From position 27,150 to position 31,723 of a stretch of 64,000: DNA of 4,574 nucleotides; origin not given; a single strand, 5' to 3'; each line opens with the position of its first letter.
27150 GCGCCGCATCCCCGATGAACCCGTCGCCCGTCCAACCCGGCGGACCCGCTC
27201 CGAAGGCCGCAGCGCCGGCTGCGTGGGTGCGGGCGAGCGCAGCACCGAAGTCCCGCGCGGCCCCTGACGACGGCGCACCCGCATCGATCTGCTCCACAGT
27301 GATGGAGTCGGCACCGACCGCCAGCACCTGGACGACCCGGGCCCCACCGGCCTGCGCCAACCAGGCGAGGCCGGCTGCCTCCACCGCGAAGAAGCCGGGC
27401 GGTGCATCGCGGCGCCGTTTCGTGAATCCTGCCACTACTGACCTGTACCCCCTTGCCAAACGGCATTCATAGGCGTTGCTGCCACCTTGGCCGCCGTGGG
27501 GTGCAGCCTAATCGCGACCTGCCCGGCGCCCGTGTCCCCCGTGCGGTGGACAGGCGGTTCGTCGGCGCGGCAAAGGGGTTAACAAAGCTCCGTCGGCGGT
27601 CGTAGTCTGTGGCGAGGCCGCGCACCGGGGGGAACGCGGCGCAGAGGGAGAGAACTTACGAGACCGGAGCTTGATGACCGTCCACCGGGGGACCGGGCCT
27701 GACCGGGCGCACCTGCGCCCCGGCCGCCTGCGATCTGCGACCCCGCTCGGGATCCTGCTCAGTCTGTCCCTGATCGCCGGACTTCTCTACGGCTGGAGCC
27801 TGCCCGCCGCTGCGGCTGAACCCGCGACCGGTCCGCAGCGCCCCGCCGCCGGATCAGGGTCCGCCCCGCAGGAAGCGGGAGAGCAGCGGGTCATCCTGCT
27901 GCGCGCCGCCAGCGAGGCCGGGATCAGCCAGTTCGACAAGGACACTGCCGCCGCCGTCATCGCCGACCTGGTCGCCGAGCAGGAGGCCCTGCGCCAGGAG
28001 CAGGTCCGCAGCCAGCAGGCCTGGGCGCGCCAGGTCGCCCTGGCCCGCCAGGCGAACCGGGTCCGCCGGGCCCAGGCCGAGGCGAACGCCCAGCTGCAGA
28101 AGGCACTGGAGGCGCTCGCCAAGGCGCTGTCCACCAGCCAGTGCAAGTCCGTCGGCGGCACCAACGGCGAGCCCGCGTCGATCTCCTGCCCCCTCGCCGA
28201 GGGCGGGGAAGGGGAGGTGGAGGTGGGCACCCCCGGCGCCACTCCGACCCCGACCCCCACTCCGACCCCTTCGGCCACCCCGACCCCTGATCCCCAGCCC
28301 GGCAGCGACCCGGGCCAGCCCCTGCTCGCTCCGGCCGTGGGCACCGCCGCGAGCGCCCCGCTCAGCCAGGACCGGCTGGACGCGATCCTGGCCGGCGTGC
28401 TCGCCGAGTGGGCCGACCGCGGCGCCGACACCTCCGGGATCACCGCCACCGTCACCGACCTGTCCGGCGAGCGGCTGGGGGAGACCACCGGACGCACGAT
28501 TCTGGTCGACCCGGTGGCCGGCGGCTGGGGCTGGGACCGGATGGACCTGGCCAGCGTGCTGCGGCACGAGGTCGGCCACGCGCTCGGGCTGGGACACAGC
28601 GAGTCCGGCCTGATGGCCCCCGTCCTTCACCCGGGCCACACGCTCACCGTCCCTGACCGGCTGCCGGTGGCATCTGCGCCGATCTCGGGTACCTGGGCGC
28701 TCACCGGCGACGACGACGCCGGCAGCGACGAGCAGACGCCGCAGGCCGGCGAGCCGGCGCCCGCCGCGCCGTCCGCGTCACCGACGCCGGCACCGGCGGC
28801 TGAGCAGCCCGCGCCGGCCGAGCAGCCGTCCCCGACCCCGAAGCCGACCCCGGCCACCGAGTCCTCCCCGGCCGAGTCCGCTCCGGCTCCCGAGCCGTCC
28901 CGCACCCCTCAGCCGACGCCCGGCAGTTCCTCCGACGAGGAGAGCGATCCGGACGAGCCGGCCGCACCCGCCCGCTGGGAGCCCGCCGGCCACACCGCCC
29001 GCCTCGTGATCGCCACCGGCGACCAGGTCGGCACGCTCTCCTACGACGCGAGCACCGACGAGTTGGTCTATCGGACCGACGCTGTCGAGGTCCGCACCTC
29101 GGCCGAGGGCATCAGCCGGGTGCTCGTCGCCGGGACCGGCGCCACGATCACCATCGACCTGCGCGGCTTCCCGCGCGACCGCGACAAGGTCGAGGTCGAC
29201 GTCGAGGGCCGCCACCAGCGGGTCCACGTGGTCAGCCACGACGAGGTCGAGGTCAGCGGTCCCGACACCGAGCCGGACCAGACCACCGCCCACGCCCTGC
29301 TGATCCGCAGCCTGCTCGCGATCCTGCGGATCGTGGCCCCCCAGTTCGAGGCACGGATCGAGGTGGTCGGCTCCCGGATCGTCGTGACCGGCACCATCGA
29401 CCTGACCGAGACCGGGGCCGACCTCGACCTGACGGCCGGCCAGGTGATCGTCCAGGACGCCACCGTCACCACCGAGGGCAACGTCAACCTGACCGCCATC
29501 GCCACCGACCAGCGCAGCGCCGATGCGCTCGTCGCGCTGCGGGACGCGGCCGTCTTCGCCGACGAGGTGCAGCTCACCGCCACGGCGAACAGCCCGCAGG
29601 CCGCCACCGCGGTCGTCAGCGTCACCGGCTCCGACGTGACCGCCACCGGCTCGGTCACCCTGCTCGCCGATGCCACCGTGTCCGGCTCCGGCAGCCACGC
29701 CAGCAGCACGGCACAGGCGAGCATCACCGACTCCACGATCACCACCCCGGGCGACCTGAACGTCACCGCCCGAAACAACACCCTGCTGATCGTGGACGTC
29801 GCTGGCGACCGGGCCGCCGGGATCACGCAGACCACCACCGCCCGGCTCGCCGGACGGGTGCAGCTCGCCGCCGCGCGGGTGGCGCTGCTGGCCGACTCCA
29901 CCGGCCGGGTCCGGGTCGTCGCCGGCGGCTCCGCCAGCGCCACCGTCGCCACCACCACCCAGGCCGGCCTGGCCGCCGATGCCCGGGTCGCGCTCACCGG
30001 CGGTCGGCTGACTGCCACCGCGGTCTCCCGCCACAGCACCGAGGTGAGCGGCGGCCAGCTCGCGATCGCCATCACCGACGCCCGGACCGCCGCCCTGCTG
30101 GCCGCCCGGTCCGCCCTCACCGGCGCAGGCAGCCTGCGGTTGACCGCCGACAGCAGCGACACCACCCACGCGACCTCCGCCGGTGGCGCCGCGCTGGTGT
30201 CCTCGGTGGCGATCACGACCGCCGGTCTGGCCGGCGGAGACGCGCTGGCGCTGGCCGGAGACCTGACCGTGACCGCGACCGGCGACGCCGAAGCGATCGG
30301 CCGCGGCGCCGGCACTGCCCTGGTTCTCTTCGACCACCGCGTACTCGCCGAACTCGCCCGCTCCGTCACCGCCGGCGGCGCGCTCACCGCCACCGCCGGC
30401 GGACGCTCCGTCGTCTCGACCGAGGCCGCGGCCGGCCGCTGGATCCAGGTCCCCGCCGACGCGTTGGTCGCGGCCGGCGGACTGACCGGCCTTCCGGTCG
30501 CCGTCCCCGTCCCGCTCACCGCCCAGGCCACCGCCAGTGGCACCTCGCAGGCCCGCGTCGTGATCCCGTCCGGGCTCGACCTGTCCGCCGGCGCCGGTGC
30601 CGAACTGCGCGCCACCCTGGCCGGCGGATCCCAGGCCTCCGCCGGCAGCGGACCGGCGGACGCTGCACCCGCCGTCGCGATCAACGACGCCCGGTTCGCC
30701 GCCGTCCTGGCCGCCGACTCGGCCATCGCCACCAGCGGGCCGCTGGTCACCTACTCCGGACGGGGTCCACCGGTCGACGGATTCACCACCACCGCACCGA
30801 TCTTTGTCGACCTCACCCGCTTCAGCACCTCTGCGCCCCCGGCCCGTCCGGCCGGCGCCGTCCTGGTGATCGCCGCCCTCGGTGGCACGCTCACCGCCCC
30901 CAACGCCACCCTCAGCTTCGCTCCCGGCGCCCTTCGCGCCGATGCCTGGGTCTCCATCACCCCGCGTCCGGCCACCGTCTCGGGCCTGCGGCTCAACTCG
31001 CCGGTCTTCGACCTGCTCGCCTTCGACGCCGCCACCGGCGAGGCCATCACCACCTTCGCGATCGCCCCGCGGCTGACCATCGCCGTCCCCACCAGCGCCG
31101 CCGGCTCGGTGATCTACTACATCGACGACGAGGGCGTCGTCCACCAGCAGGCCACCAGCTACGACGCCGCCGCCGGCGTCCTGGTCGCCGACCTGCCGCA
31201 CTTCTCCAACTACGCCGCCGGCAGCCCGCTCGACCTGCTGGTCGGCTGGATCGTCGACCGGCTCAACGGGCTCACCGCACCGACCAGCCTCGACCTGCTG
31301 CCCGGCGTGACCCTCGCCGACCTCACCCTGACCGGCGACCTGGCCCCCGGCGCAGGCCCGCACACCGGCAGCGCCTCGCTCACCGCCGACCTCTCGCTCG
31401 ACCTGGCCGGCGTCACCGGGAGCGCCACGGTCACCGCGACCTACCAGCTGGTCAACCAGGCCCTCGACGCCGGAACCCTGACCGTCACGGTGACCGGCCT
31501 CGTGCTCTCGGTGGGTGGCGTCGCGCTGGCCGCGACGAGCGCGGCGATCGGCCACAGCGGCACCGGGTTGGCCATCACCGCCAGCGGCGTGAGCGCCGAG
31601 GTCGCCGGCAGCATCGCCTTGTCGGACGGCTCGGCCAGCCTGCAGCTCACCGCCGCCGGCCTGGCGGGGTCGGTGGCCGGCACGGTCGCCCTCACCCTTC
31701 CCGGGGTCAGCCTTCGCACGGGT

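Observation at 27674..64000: A single uninterrupted ORF of at least 36.3 kb (at least 12,109 codons), missing from the ORF track, encodes a giant secreted mosaic protein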

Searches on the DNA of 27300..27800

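Call 84: search_rna_families(source=window, start=27300, end=27800, threshold=evalue, max_evalue=1)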
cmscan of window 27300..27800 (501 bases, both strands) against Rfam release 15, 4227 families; matches with E-value up to 1: 1.
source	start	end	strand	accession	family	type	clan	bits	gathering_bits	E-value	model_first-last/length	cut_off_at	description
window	27362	27386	-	RF03455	mir-9847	Gene; miRNA;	-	17.7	74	0.33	26-50/75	no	mir-9847 microRNA precursor family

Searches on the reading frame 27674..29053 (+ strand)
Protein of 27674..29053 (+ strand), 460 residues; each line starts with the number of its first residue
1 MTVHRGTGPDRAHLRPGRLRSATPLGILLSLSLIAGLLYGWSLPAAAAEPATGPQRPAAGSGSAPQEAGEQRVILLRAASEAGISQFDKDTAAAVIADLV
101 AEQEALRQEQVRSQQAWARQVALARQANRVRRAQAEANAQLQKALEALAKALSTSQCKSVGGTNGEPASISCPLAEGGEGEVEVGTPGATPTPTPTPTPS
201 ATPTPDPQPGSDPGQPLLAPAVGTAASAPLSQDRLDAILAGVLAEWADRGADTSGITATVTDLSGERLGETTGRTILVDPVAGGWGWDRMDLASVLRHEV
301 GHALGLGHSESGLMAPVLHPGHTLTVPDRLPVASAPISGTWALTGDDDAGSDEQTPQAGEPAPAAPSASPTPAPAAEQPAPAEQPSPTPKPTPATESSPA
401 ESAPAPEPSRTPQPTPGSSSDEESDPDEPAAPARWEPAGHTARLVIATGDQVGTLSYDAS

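Call 73: search_protein_families(library=pfam, proteins=[window:27674-29053:+], max_evalue=1)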
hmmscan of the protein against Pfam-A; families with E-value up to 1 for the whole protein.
window:27674-29053:+ (460 aa): 5 families
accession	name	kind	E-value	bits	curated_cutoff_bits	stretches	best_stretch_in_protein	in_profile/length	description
PF00413.30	Peptidase_M10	-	5.7e-06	26.7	24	1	289-319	105-137/159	Matrixin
PF12044.14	Metallopep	-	0.0086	15.1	27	1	298-315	320-337/427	Putative peptidase family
PF10462.15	Peptidase_M66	-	0.02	14.3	20.6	1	292-312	192-212/306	Peptidase M66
PF13582.12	Reprolysin_3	-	0.14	13.2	22.4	1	293-309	107-123/123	Metallo-peptidase family M12B Reprolysin-like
PF07487.18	SopE_GEF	-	0.2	12.4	25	1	102-150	83-131/136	SopE GEF domain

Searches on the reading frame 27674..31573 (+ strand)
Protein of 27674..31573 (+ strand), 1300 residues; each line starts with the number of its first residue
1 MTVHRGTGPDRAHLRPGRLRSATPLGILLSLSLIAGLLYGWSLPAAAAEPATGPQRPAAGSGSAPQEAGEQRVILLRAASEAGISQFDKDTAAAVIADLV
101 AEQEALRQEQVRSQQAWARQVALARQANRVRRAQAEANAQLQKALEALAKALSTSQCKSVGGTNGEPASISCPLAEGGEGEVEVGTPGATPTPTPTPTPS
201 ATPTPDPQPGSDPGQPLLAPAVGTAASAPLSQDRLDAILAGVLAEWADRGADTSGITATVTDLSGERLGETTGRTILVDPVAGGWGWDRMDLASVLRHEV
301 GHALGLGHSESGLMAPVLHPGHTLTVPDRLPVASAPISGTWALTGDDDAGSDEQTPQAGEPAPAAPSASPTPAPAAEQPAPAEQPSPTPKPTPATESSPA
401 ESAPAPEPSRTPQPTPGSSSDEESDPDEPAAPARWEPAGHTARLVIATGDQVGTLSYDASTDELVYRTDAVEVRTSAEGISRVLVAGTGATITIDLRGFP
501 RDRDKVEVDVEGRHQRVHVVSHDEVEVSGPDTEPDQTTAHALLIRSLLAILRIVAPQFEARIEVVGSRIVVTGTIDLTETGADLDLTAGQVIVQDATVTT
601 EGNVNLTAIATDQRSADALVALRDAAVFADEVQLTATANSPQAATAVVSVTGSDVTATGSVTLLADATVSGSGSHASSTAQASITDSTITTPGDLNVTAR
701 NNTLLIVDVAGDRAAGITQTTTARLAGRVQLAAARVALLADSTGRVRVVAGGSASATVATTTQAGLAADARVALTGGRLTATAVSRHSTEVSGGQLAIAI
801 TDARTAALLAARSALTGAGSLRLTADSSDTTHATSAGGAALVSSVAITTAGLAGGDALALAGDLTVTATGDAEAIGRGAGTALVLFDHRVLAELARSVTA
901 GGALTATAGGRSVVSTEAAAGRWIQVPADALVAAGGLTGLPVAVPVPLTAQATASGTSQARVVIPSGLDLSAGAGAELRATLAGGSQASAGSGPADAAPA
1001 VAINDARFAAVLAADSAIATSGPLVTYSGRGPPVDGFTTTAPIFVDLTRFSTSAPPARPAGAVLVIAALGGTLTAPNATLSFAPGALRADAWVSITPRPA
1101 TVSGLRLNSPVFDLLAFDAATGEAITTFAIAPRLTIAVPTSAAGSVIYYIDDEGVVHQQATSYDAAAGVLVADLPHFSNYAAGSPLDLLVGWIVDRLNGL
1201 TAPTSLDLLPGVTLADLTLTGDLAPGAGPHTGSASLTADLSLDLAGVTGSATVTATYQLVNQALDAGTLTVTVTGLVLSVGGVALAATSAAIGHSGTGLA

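Call 17: search_protein_families(library=ncbifam, proteins=[window:27674-31573:+], max_evalue=0.01)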
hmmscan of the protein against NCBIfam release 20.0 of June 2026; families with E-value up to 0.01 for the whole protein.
window:27674-31573:+ (1300 aa): 0 families

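Call 24: find_homologous_proteins(query=window:27674-31423:+, max_evalue=0.00001)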
Query window:27674-31423:+ (1250 aa): 2 proteins with E <= 0.00001 among 8000 candidates.
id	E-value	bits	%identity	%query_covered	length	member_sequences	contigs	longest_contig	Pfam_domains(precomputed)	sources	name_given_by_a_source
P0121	3.3e-167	577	45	63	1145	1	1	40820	-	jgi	-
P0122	2.5e-138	481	39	66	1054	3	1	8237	-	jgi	jgi:hypothetical protein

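Call 25: find_encoding_contigs(protein=P0121, flank=10000, max_places=3)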
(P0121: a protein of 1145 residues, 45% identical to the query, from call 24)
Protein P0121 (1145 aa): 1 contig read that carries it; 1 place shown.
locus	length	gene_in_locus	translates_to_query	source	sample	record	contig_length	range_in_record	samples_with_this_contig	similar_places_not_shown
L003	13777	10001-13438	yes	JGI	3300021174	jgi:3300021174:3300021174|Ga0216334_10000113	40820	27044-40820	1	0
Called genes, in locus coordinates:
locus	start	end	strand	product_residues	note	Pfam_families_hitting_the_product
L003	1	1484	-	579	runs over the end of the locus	PF00425:Chorismate_bind, PF01063:Aminotran_4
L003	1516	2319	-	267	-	PF00171:Aldedh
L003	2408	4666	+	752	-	PF18072:FGAR-AT_linker, PF00586:AIRS, PF02769:AIRS_C, PF00586:AIRS, PF02769:AIRS_C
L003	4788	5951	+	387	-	PF09685:MamF_MmsF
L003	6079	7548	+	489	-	PF00310:GATase_2 (faint), PF13522:GATase_6, PF13537:GATase_7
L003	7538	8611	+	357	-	PF00586:AIRS, PF02769:AIRS_C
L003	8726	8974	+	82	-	PF11273:DUF3073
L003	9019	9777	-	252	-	PF01636:APH, PF03881:Fructosamin_kin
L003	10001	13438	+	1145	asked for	-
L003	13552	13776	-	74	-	?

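Call 26: find_encoding_contigs(protein=P0122, flank=10000, max_places=3)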
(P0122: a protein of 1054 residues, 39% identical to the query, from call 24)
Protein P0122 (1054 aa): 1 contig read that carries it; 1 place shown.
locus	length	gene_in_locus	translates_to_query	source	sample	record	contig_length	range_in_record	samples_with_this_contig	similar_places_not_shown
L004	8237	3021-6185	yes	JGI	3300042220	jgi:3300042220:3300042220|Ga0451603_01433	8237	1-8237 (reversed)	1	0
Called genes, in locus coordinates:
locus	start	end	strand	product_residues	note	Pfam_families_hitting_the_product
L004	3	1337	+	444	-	?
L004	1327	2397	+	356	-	PF00586:AIRS, PF02769:AIRS_C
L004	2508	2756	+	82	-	PF11273:DUF3073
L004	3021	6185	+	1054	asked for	-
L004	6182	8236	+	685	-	?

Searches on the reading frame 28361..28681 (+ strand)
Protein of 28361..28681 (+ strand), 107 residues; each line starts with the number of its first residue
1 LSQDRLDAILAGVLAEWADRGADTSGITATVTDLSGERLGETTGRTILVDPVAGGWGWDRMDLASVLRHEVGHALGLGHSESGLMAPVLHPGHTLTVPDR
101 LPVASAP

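Call 88: search_solved_structures(query=window:28361-28681:+, max_evalue=10, show_alignments=2)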
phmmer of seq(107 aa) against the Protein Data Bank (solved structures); distinct sequences matched with E-value up to 10: 84 (the best 60 are shown).
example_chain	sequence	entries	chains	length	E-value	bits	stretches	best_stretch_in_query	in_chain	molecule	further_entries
2jsd_A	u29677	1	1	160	0.054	17.2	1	56-88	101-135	Matrix metalloproteinase-20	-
1rm8_A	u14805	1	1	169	0.057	17.2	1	54-88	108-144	Matrix metalloproteinase-16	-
2xs3_A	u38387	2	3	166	0.082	16.7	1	59-87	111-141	KARILYSIN PROTEASE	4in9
2xs4_A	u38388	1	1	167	0.082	16.6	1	59-87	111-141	KARILYSIN PROTEASE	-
8b2q_A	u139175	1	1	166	0.086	16.6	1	60-87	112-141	Karilysin long form Kly38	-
1hfs_A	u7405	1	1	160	0.15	15.8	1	62-93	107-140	STROMELYSIN-1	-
1qib_A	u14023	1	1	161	0.15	15.8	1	63-89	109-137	72 kDa type IV collagenase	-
1qic_A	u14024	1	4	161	0.15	15.8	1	62-93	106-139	PROTEIN (STROMELYSIN-1)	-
2jnp_A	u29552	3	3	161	0.15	15.8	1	62-93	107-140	Matrix metalloproteinase-3 | Stromelysin-1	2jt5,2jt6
1qia_A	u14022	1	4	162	0.15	15.8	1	62-93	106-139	STROMELYSIN-1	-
1usn_A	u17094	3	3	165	0.16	15.7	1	62-93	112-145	STROMELYSIN-1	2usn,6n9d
1b8y_A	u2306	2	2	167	0.16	15.7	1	62-93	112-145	PROTEIN (STROMELYSIN-1) | Stromelysin-1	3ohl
1caq_A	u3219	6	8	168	0.16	15.7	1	62-93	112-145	PROTEIN (STROMELYSIN-1) | STROMELYSIN-1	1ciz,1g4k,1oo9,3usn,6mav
3oho_A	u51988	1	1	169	0.16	15.7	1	62-93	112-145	Stromelysin-1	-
2d1o_A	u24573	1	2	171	0.17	15.7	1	62-93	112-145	Stromelysin-1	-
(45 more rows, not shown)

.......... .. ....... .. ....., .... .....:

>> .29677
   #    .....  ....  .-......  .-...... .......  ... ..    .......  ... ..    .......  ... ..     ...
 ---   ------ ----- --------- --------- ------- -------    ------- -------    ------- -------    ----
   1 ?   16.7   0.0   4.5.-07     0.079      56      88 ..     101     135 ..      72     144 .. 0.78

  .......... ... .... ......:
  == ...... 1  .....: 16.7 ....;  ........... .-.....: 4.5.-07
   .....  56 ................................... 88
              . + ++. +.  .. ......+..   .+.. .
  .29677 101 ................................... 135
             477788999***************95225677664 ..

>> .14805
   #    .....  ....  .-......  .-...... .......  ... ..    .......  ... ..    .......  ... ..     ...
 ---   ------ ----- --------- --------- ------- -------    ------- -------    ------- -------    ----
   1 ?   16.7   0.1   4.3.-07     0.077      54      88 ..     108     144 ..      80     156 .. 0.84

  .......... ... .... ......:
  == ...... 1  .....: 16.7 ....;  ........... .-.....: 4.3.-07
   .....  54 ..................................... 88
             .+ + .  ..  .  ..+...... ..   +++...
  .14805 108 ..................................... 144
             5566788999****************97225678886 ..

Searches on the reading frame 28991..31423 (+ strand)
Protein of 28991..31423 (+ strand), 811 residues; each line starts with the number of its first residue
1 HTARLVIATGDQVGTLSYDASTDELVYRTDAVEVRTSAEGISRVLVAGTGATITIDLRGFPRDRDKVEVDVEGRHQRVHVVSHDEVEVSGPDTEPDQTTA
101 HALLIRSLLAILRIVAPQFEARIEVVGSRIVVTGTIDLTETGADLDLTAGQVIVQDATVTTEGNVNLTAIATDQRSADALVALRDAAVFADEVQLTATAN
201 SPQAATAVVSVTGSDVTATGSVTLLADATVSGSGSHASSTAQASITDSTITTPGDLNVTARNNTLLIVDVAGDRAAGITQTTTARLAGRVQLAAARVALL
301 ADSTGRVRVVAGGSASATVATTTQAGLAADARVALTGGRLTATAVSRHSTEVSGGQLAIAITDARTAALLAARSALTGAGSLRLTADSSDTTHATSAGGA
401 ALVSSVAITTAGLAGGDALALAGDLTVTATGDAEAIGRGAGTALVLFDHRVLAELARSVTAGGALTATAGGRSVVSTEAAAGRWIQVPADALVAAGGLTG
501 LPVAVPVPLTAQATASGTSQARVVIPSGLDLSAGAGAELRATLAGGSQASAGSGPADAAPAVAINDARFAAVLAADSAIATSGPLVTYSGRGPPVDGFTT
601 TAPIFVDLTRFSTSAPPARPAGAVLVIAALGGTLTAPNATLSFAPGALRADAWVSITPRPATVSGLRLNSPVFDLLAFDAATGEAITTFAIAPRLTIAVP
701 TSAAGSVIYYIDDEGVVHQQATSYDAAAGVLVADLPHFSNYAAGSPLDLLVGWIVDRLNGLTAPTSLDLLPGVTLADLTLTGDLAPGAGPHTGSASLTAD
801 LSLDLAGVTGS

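Call 73: search_protein_families(library=pfam, proteins=[window:28991-31423:+], max_evalue=1)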
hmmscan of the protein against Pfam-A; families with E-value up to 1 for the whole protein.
window:28991-31423:+ (811 aa): 1 family
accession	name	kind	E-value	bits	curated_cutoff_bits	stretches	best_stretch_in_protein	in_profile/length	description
PF01154.23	HMG_CoA_synt_N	-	0.21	11.9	25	1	388-445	110-167/174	Hydroxymethylglutaryl-coenzyme A synthase N terminal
